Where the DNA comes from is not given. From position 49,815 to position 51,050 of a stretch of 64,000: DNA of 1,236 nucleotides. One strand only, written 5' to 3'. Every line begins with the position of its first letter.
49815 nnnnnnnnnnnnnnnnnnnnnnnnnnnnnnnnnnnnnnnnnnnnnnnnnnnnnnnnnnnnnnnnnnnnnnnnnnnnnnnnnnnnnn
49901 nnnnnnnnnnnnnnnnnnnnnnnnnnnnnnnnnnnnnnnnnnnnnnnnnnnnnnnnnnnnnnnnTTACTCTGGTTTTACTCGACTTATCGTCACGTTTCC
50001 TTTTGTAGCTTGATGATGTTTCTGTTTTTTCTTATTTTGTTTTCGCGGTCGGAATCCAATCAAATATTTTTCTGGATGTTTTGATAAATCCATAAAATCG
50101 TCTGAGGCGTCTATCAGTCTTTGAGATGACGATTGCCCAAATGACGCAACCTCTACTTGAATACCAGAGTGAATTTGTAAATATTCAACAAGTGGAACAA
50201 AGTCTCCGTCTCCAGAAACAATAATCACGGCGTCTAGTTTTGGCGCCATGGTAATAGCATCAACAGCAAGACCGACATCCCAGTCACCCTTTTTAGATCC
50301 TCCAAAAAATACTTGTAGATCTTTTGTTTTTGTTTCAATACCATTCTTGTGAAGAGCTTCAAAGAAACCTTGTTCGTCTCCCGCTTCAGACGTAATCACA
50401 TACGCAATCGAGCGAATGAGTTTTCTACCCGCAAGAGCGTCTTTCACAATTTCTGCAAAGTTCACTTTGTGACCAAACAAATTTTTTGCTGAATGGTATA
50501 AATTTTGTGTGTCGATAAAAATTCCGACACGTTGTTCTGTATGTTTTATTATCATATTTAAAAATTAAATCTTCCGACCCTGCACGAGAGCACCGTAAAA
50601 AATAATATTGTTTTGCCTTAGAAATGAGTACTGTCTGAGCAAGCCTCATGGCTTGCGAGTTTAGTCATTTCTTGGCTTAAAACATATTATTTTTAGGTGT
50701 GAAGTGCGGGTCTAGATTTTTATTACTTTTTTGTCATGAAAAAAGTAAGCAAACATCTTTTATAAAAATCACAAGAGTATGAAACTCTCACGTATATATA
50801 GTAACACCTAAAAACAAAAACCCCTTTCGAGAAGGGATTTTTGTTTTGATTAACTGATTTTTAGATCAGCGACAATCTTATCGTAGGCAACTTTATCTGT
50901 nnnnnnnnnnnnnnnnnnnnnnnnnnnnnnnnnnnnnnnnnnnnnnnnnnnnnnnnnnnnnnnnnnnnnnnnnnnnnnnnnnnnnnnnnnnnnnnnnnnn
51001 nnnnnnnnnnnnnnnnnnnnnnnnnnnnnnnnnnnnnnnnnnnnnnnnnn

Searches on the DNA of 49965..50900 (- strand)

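Call 8: search_rna_families(source=window, start=50400, end=50900, threshold=evalue, max_evalue=10, show_alignments=3)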
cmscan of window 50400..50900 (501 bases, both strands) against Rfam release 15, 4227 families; matches with E-value up to 10: 22.
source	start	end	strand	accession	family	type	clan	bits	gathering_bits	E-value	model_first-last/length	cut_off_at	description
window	50811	50865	-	RF01416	NrrF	Gene; antisense;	-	24.1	60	0.012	99-160/160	no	NrrF RNA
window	50810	50896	+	RF02384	FasX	Gene; sRNA;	-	21.2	100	0.25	1-205/205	no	FasX small RNA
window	50759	50846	-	RF01774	rpsL_ricks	Cis-reg; leader;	-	20.5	60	8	1-131/131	no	Rickettsia rpsL leader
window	50762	50873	-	RF01770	rimP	Cis-reg; leader;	-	20.3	47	0.74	1-102/102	no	Gammaprotebacteria rimP leader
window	50809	50853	+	RF04343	Plastid-psbA-2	Cis-reg;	CL00153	19.9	55.8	0.36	1-60/60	no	Plastid-psbA-2 3UTR RNA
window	50768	50858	+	RF00353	snoR31_Z110_Z27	Gene; snRNA; snoRNA; CD-box;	-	18.4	45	9.5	1-97/97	no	Small nucleolar RNA snoR31/Z110/Z27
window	50809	50849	+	RF03940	MIR9563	Gene; miRNA;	-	18.1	90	1.1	1-127/127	no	MIR9563 microRNA precursor family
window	50491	50672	+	RF01819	RsaD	Gene; sRNA;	-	17.8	50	0.93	1-189/189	no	RNA Staph. aureus D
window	50800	50842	+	RF02438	SpF51_sRNA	Gene; sRNA;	-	17.8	50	1.2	1-45/45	no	Streptococcus sRNA SpF51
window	50715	50756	-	RF03956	mir-737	Gene; miRNA;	-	17.3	60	6.4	1-63/63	no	mir-737 microRNA precursor family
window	50758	50849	+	RF01771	rnk_leader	Cis-reg; leader;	-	17.2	50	3.2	1-109/109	no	Enterobacteria rnk leader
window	50810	50889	-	RF02075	STnc230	Gene; sRNA;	-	17.2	50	8.1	1-83/83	no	Enterobacterial sRNA STnc230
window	50753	50844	+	RF04180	BTnc231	Gene; sRNA;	-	15.8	80.4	1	1-154/154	no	Bacteroides sRNA BTnc231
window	50755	50856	-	RF01638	ceN48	Gene; snRNA; snoRNA; HACA-box;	-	15.4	70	2.5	1-125/125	no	Caenorhabditis snoRNA ceN48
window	50808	50892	-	RF02637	EF0408_EF0409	Gene; sRNA;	-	15.2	440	0.11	1-412/412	no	Enterococcus sRNA EF0408_EF0409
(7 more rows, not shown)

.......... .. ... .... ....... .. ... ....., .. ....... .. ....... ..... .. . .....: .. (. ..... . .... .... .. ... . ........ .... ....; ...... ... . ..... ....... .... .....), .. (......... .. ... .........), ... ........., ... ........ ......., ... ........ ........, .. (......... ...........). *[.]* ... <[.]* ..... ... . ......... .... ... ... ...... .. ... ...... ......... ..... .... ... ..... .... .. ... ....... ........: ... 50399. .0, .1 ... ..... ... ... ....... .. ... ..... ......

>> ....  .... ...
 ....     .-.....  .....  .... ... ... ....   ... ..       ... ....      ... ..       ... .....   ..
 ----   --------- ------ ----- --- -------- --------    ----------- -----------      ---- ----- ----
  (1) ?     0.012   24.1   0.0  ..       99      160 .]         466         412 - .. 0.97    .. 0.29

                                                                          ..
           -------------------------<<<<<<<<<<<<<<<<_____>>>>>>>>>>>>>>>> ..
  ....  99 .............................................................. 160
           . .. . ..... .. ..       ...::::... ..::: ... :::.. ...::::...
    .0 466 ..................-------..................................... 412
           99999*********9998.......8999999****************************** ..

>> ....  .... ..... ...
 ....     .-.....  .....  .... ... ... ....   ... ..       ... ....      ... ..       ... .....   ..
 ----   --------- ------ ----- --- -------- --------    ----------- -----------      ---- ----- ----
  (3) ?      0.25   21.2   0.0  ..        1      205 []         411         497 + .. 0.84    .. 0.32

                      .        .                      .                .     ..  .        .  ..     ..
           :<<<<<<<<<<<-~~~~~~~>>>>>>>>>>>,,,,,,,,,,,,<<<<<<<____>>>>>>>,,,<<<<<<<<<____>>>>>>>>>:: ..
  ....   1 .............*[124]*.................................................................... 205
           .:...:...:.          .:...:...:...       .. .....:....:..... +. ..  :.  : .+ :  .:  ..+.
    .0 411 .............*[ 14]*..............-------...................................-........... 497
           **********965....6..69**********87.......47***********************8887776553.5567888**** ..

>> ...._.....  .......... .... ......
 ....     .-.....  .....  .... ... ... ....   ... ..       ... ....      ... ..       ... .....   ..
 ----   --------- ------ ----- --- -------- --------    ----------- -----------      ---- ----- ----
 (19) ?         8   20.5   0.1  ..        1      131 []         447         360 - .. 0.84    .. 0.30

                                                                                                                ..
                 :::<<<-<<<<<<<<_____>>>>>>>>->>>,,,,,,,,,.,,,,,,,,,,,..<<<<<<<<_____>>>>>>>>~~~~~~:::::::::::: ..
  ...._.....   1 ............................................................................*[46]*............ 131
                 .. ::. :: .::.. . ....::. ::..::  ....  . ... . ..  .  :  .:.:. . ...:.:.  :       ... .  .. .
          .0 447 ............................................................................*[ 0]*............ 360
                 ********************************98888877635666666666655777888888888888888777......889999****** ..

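Call 72: search_rna_families(sources=[L079, L080, L081, L083], threshold=gathering)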
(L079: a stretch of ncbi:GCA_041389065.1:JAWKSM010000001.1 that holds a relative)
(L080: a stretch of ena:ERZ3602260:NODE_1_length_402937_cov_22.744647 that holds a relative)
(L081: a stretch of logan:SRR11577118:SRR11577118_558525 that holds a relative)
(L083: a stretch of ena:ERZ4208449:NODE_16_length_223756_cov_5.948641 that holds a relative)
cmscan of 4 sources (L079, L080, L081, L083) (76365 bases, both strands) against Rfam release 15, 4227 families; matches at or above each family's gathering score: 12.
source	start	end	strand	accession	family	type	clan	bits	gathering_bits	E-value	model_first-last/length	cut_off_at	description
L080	1424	1494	-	RF00005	tRNA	Gene; tRNA;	CL00001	75.2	29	1.4e-14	1-71/71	no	tRNA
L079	861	931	-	RF00005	tRNA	Gene; tRNA;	CL00001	68.5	29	9.6e-13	1-71/71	no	tRNA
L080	3093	3163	-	RF00005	tRNA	Gene; tRNA;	CL00001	68.5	29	9.6e-13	1-71/71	no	tRNA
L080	12965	13039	+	RF00005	tRNA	Gene; tRNA;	CL00001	66.7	29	3e-12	1-71/71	no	tRNA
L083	5234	5306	+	RF00005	tRNA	Gene; tRNA;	CL00001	66.5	29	3.4e-12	1-71/71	no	tRNA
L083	4670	4741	+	RF00005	tRNA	Gene; tRNA;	CL00001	64.9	29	9.5e-12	1-71/71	no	tRNA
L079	1259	1330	-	RF00005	tRNA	Gene; tRNA;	CL00001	64.7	29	1.1e-11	1-71/71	no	tRNA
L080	3209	3280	-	RF00005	tRNA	Gene; tRNA;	CL00001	64.7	29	1.1e-11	1-71/71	no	tRNA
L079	13349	13421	+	RF00005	tRNA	Gene; tRNA;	CL00001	61.8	29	6.9e-11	1-71/71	no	tRNA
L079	13441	13515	+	RF00005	tRNA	Gene; tRNA;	CL00001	59.6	29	2.8e-10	1-71/71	no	tRNA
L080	1639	1711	-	RF00005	tRNA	Gene; tRNA;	CL00001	58.9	29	4.3e-10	1-71/71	no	tRNA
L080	13061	13155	+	RF00005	tRNA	Gene; tRNA;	CL00001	53.4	29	1.4e-08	1-71/71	no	tRNA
